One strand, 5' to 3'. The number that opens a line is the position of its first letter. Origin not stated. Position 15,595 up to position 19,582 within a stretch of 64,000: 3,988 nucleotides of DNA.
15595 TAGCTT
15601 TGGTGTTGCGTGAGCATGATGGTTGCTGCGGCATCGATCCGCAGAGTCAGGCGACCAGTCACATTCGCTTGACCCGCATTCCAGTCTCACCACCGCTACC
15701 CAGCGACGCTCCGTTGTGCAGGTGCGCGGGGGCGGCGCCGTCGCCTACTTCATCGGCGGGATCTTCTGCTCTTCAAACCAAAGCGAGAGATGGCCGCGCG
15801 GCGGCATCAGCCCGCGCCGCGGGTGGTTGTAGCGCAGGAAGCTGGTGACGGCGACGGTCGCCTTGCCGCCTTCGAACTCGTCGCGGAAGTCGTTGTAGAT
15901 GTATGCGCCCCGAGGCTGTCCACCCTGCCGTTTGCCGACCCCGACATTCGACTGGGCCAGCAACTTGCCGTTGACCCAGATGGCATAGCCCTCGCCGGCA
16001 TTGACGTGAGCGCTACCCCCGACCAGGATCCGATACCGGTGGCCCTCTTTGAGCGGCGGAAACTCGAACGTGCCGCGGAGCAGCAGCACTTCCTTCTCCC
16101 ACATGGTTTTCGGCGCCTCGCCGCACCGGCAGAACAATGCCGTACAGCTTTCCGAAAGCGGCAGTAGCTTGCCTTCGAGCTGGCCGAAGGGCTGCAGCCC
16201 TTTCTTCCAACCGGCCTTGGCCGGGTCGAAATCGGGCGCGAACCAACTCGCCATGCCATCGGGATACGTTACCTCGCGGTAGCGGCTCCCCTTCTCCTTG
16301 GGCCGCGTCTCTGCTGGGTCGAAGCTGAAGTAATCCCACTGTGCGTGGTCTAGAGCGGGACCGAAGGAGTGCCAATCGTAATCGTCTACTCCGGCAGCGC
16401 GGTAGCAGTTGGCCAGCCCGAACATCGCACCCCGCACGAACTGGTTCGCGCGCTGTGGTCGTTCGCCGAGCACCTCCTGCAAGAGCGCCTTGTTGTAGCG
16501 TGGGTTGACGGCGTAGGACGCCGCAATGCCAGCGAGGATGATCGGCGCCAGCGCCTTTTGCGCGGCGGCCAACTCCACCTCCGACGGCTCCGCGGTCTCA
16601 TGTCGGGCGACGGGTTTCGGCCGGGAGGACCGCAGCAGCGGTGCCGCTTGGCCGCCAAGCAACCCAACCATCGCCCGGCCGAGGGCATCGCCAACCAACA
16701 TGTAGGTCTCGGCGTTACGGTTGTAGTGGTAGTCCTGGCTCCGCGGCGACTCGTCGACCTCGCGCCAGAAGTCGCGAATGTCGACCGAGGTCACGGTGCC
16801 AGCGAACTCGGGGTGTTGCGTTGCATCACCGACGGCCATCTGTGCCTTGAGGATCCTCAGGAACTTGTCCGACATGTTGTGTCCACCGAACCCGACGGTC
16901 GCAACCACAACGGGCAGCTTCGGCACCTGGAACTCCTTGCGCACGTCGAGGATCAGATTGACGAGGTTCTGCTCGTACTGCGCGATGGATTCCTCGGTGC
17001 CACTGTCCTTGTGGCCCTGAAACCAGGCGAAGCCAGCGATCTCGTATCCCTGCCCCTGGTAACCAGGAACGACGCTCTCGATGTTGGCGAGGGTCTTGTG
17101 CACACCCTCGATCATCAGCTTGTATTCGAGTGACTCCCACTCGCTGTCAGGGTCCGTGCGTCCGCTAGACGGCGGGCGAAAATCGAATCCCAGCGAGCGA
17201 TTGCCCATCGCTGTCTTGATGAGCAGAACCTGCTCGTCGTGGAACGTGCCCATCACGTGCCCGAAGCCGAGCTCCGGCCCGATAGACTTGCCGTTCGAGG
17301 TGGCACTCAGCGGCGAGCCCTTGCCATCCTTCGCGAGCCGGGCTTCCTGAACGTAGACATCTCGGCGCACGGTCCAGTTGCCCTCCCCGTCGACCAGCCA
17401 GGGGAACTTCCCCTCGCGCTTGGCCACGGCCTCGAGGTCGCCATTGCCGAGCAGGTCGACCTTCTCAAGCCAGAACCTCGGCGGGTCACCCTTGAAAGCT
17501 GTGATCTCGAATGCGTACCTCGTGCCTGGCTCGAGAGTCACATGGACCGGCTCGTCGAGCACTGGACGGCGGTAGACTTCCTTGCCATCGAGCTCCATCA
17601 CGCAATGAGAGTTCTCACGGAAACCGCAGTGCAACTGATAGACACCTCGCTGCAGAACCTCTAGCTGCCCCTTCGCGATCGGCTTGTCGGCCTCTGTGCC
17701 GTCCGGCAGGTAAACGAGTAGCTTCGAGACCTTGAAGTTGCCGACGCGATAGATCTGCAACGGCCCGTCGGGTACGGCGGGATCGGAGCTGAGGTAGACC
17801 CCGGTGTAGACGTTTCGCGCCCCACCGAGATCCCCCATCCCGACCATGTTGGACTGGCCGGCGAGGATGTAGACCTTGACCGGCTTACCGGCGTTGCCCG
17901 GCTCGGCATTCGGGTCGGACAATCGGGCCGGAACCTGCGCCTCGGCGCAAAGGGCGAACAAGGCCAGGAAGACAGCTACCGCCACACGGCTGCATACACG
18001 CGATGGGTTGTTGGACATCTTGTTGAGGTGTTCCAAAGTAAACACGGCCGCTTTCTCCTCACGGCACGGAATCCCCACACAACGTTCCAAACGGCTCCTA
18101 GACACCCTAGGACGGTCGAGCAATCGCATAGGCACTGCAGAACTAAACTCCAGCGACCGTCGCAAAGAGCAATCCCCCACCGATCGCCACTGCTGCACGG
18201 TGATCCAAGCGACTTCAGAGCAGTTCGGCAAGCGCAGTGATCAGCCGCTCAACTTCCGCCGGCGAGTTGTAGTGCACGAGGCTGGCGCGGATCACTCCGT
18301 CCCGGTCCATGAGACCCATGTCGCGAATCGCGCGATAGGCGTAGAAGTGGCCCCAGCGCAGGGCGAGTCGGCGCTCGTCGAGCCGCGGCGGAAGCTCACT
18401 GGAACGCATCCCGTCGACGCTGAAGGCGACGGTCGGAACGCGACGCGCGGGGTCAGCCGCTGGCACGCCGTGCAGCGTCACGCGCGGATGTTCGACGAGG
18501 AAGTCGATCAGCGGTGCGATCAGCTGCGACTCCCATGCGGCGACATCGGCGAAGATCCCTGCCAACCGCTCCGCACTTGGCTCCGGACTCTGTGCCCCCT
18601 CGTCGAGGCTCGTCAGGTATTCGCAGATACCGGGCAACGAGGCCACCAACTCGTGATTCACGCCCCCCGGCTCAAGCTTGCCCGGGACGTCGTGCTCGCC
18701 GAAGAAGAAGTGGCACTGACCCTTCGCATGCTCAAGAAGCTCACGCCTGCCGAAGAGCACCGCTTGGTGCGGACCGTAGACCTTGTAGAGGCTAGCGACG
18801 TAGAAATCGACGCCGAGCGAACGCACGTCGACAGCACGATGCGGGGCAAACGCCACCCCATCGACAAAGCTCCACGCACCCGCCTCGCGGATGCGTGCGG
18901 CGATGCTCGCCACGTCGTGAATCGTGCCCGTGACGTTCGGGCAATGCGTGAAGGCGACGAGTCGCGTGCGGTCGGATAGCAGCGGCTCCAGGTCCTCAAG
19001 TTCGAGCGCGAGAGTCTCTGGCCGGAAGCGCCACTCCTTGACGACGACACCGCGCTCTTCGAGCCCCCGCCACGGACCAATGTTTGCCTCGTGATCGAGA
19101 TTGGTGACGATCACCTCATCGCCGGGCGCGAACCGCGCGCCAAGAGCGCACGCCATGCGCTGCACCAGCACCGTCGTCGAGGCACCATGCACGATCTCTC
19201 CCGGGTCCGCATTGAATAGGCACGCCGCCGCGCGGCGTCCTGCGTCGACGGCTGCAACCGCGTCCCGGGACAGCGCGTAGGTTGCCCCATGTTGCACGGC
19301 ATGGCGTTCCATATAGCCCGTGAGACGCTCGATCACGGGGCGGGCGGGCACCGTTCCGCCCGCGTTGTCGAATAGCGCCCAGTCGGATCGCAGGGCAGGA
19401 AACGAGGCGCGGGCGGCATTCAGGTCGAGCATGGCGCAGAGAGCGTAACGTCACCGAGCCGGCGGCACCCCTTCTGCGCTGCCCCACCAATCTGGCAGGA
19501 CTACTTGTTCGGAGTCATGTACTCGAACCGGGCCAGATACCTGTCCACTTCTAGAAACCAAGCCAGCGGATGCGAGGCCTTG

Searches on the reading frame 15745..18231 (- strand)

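Call 82: search_protein_families(library=pfam, proteins=[window:15745-18231:-], max_evalue=0.0001)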
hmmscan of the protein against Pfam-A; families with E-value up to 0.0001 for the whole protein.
window:15745-18231:- (828 aa): 1 family
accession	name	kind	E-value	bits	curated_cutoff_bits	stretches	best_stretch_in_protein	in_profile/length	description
PF03629.24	SASA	-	1.4e-19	71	24.8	1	307-453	51-175/226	Carbohydrate esterase, sialic acid-specific acetylesterase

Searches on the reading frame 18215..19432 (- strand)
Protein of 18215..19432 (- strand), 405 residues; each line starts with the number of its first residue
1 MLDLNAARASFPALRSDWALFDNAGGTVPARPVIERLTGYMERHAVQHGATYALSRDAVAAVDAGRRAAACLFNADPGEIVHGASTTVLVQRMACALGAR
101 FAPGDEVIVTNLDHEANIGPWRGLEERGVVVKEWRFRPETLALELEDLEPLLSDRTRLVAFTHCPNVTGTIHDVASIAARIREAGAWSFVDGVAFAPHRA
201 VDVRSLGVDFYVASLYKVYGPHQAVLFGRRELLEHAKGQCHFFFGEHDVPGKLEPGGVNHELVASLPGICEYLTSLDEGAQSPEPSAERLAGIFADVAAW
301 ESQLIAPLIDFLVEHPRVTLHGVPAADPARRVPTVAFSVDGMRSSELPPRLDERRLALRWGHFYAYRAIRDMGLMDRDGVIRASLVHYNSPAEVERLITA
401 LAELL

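Call 82: search_protein_families(library=pfam, proteins=[window:18215-19432:-], max_evalue=0.0001)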
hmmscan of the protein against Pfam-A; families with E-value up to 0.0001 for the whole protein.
window:18215-19432:- (405 aa): 1 family
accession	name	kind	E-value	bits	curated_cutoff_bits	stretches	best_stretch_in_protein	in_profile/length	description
PF00266.25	Aminotran_5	-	7.3e-52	177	21.5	2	20-236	2-221/371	Aminotransferase class-V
